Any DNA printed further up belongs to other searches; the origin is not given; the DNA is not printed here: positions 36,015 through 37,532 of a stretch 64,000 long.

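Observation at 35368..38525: HgdC/HgdAB-type ketyl-radical dehydratase translationally fused (ATGA) to the end of an NRPS gene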

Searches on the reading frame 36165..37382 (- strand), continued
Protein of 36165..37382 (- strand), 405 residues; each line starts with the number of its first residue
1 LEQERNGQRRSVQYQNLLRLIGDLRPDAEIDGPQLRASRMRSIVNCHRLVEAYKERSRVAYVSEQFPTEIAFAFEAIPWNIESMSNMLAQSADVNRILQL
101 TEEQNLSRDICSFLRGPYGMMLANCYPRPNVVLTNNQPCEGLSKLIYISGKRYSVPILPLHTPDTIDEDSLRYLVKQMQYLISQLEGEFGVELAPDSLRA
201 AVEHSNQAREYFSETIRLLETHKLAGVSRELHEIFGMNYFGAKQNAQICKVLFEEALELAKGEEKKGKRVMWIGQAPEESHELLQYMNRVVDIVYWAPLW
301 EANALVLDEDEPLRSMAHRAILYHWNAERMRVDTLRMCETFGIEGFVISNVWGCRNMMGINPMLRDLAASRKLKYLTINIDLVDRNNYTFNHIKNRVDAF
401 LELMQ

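Call 37: search_solved_structures(query=A2, max_evalue=0.01, show_alignments=5)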
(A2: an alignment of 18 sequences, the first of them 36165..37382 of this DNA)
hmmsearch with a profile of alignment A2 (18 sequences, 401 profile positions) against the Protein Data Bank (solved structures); distinct sequences matched with E-value up to 0.01: 7.
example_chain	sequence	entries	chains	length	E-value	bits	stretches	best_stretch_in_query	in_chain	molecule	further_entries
3o3m_A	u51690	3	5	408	2.5e-25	92.4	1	41-400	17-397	alpha subunit 2-hydroxyisocaproyl-CoA dehydratase | alpha-subunit 2-hydroxyisocaproyl-CoA dehydratase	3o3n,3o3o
8s02_A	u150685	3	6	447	1.7e-20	76.4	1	79-400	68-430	BzdO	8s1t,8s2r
7yyl_C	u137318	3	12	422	1.2e-17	67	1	97-401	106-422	Dehydratase family protein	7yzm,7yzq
6eno_A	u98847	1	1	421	2.5e-17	66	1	97-400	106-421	Dehydratase family protein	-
9g87_A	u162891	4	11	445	2.7e-17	65.9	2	64-225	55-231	3-methylbenzoyl-CoA reductase beta subunit MbdO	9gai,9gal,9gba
9g87_B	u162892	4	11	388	8.3e-08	34.6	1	97-327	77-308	3-methylbenzoyl-CoA reductase gamma subunit MbdN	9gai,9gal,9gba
3o3m_B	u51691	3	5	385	1.3e-07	34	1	132-400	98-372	beta subunit 2-hydroxyacyl-CoA dehydratase | beta-subunit 2-hydroxyacyl-CoA dehydratase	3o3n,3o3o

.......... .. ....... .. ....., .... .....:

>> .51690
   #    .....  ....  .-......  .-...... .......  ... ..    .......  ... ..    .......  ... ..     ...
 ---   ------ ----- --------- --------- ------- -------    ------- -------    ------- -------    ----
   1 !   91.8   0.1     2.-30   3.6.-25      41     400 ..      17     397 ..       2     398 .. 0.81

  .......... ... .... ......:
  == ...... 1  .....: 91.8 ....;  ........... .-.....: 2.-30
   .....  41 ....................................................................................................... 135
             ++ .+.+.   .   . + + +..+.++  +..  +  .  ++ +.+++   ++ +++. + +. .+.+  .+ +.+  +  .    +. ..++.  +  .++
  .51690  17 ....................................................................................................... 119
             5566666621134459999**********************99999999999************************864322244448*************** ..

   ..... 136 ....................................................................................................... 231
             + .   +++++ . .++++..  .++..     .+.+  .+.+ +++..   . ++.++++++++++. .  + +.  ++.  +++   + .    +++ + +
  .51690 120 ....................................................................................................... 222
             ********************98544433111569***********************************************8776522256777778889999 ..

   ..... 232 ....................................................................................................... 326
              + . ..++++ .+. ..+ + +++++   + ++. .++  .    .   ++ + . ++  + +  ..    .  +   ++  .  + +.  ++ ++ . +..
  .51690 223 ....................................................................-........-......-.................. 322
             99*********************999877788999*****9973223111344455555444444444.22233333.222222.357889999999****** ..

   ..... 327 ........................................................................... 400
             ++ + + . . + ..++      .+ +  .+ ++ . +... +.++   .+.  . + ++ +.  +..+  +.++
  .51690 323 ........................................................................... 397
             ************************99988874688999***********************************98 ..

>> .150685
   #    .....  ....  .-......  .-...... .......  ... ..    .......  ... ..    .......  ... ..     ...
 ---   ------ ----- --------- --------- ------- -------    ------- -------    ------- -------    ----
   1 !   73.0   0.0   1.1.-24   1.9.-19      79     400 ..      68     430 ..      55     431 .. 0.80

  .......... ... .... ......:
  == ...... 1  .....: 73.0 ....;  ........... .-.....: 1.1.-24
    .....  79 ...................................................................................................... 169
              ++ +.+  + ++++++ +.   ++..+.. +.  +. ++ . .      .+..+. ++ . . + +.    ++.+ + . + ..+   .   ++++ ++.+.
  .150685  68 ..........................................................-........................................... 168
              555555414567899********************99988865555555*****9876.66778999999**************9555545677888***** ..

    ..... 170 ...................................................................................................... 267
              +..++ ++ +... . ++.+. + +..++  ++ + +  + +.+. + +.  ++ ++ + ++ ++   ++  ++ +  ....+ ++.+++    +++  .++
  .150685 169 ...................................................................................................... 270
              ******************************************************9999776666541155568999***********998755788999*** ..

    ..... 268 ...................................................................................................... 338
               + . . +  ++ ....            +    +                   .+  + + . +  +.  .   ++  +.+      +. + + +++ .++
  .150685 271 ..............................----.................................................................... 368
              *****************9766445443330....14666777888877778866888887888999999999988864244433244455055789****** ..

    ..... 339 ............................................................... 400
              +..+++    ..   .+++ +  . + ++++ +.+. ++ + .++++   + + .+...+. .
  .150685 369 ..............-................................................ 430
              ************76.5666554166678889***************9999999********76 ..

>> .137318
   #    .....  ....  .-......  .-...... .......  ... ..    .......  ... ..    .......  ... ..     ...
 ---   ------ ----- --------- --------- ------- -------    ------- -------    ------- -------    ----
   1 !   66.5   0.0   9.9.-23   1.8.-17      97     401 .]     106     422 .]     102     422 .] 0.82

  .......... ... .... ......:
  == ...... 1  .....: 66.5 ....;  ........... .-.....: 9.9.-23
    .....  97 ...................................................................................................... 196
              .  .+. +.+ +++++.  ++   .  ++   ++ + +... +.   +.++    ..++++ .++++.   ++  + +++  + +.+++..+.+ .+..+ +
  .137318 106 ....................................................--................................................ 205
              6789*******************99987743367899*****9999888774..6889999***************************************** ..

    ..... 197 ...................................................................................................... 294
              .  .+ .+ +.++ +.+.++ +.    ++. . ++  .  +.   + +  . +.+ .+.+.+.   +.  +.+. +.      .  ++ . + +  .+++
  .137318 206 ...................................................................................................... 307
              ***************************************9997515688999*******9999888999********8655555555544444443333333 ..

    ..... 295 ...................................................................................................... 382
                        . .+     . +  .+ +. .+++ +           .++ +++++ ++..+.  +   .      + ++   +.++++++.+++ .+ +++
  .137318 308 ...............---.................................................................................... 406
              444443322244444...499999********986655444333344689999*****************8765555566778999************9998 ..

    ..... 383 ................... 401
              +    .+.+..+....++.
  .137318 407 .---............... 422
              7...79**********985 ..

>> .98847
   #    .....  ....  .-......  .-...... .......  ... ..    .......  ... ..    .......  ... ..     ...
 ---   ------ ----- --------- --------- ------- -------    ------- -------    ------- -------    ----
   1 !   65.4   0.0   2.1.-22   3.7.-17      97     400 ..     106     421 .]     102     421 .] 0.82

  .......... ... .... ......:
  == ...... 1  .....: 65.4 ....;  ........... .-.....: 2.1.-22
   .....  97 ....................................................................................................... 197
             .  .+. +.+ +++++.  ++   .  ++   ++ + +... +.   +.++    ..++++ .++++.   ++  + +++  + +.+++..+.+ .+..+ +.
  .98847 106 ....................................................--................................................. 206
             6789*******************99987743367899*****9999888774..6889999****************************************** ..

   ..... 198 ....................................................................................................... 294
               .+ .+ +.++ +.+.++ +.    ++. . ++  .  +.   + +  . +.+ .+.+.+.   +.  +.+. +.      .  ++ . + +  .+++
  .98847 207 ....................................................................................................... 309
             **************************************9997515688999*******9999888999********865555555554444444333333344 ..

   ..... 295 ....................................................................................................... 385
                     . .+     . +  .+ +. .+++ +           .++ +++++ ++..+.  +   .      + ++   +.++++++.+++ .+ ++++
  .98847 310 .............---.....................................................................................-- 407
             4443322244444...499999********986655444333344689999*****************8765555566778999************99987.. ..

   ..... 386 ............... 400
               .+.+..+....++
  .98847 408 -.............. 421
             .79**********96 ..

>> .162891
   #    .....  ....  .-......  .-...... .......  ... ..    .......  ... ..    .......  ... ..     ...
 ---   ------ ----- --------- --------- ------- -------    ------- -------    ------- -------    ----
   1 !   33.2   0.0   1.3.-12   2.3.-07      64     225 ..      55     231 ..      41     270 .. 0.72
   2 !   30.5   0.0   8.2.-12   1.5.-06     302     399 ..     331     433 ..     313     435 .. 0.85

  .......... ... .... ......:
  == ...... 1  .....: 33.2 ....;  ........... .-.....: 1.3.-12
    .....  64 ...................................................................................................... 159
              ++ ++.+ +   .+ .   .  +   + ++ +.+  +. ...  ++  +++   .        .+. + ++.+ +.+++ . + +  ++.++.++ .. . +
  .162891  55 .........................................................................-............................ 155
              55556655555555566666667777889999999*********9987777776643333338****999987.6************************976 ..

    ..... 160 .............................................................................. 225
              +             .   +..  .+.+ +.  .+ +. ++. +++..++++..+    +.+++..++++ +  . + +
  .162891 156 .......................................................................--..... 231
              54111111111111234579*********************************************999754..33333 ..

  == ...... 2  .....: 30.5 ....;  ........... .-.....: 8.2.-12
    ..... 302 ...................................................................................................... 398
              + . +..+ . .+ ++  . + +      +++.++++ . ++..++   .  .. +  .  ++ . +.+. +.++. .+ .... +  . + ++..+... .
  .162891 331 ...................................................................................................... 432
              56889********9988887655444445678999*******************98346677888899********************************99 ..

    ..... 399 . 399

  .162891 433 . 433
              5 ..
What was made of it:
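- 36165..37382 (-): Alpha-type (HadB/BzdO-position, presumed catalytic) HGD-D subunit, 405 aa, TTG start. Family profile against PDB: HadB 92 bits, BzdO 76, DCCP 67, MbdO 66 (call 37).
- On 2-hydroxyacyl-CoA dehydratase (HAD) type enzymes: E82 aligns with HadB Glu55 (call 37).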
